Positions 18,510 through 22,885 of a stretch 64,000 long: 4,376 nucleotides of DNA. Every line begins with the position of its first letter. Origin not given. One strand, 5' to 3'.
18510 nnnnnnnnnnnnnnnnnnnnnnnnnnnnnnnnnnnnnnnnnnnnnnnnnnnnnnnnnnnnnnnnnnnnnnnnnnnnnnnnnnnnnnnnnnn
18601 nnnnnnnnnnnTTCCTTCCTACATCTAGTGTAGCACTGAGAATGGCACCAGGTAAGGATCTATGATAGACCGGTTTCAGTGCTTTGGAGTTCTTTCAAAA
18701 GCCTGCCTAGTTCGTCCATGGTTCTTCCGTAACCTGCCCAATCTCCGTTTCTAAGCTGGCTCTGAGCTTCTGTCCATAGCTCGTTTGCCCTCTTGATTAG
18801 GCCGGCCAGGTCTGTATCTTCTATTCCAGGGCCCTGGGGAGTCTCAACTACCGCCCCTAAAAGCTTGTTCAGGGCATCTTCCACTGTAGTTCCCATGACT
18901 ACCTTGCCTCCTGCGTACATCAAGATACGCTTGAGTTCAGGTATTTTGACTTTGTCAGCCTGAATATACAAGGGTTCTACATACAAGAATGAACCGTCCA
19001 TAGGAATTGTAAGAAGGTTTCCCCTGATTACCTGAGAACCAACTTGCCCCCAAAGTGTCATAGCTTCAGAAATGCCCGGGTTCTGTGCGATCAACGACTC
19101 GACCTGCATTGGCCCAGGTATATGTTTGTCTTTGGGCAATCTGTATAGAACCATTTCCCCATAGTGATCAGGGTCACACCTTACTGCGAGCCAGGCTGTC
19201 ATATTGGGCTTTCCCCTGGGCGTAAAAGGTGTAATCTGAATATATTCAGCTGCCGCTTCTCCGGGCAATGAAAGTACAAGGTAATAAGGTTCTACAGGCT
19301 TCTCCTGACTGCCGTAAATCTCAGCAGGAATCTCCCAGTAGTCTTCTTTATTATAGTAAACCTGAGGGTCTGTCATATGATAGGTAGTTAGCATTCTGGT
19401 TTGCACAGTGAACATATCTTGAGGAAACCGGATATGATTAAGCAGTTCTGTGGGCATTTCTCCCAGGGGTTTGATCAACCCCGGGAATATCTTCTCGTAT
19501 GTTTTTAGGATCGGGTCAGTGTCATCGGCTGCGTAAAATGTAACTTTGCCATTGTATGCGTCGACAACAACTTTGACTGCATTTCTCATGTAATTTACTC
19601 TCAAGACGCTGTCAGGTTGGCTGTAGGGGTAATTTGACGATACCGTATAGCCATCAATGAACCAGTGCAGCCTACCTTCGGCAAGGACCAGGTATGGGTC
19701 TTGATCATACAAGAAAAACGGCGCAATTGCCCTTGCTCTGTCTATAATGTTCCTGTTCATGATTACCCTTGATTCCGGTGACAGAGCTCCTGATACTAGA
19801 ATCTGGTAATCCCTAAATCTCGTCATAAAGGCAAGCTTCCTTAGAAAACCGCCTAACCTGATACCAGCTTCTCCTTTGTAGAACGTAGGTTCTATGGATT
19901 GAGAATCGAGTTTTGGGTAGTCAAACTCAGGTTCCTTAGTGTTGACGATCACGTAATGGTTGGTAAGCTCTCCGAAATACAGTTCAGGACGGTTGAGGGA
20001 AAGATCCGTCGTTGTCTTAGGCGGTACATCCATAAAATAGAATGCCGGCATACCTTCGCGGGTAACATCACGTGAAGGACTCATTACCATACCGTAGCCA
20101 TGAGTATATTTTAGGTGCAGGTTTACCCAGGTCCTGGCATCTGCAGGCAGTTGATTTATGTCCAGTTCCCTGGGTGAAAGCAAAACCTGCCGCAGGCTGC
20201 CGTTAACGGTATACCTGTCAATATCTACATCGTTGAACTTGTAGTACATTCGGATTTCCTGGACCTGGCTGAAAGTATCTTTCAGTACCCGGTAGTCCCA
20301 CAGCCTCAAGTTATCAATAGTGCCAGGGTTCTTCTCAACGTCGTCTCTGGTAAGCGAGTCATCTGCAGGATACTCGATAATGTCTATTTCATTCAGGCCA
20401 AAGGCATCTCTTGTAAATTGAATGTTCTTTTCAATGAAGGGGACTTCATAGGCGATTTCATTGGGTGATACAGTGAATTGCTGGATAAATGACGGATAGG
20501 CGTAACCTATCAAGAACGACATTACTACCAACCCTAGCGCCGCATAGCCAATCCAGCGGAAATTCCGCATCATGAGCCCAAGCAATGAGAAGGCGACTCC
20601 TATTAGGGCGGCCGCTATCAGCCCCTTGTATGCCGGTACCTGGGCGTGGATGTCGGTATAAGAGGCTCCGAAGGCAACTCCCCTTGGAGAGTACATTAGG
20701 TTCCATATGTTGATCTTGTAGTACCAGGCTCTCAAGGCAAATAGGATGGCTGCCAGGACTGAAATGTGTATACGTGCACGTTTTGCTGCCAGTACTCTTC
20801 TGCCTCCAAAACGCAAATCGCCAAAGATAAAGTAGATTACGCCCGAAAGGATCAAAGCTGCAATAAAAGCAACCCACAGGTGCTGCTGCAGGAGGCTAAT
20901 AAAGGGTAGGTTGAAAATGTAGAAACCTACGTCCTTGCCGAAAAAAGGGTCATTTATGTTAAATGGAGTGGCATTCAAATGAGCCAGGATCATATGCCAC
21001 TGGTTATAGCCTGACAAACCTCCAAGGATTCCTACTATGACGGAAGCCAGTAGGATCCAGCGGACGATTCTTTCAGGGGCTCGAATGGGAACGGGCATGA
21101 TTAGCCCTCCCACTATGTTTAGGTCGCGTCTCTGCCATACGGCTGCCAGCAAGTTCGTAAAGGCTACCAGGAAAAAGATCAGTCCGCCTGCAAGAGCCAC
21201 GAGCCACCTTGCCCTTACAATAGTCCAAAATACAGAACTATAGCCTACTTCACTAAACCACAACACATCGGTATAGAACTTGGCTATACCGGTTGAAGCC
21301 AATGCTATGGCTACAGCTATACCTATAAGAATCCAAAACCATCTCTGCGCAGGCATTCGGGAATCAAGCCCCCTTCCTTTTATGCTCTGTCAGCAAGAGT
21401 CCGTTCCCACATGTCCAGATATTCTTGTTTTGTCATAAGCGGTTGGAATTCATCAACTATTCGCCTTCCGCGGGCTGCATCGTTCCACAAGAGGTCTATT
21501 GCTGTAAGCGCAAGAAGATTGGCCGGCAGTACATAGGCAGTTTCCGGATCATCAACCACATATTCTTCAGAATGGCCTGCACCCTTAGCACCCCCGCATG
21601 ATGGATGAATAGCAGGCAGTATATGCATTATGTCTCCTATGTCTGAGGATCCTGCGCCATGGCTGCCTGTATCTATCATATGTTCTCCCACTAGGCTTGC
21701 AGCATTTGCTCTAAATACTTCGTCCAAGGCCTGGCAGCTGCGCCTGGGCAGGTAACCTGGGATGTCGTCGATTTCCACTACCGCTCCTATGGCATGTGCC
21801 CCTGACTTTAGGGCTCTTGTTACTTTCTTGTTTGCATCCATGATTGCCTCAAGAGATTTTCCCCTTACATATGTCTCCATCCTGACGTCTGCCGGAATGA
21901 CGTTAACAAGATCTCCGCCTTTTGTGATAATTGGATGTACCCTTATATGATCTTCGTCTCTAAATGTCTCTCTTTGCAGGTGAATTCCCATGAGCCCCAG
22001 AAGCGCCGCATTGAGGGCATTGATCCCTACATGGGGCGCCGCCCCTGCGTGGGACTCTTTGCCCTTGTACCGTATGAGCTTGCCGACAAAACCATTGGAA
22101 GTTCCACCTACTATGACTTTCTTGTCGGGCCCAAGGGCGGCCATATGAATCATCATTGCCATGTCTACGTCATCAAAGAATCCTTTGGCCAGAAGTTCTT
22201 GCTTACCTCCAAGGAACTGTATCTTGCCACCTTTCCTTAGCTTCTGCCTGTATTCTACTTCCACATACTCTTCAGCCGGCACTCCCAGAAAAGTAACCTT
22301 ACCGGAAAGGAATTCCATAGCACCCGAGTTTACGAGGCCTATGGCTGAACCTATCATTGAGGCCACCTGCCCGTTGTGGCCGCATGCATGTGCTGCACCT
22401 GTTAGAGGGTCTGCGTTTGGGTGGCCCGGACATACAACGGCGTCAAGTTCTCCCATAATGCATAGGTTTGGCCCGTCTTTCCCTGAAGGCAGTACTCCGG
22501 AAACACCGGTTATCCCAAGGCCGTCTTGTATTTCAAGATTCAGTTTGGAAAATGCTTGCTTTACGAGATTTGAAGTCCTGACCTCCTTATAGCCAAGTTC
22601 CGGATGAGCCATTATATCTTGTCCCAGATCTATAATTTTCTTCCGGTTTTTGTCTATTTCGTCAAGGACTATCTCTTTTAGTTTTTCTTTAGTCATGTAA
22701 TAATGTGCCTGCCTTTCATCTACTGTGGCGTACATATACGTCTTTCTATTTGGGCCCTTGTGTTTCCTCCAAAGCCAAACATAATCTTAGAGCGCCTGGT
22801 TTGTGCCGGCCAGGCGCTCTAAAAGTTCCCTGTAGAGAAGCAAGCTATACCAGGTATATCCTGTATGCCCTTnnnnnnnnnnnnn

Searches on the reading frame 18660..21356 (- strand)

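Call 29: search_protein_families(library=pfam, proteins=[window:18660-21356:-], max_evalue=0.00001)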
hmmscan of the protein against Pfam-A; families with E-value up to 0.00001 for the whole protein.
window:18660-21356:- (898 aa): 1 family
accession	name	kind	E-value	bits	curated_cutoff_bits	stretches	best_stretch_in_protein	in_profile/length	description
PF03699.18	UPF0182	-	2.7e-286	952.2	27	1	8-769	2-770/770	Uncharacterised protein family (UPF0182)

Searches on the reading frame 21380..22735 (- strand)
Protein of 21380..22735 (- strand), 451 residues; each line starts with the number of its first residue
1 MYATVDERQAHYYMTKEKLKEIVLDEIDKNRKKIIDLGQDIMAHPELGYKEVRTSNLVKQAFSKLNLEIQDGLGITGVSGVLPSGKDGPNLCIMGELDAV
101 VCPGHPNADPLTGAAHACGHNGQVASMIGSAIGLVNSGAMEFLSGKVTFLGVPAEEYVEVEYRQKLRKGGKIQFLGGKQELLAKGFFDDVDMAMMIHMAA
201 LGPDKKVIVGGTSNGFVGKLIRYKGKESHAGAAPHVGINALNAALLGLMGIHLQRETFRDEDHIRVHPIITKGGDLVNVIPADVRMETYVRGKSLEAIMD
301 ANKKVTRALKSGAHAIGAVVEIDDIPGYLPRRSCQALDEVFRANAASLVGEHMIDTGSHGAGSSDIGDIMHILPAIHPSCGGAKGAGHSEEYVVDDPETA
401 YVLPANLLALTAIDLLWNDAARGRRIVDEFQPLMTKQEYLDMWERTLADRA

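Call 51: search_protein_families(library=pfam, proteins=[window:21380-22735:-], max_evalue=0.0001)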
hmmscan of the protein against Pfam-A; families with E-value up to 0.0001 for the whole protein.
window:21380-22735:- (451 aa): 2 families
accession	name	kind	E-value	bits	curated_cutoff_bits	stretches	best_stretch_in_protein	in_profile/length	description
PF07687.19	M20_dimer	-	1.1e-07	32.2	21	1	215-312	5-102/107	Peptidase dimerisation domain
PF01546.33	Peptidase_M20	-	3.1e-06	27.7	24.6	1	93-397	2-193/206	Peptidase family M20/M25/M40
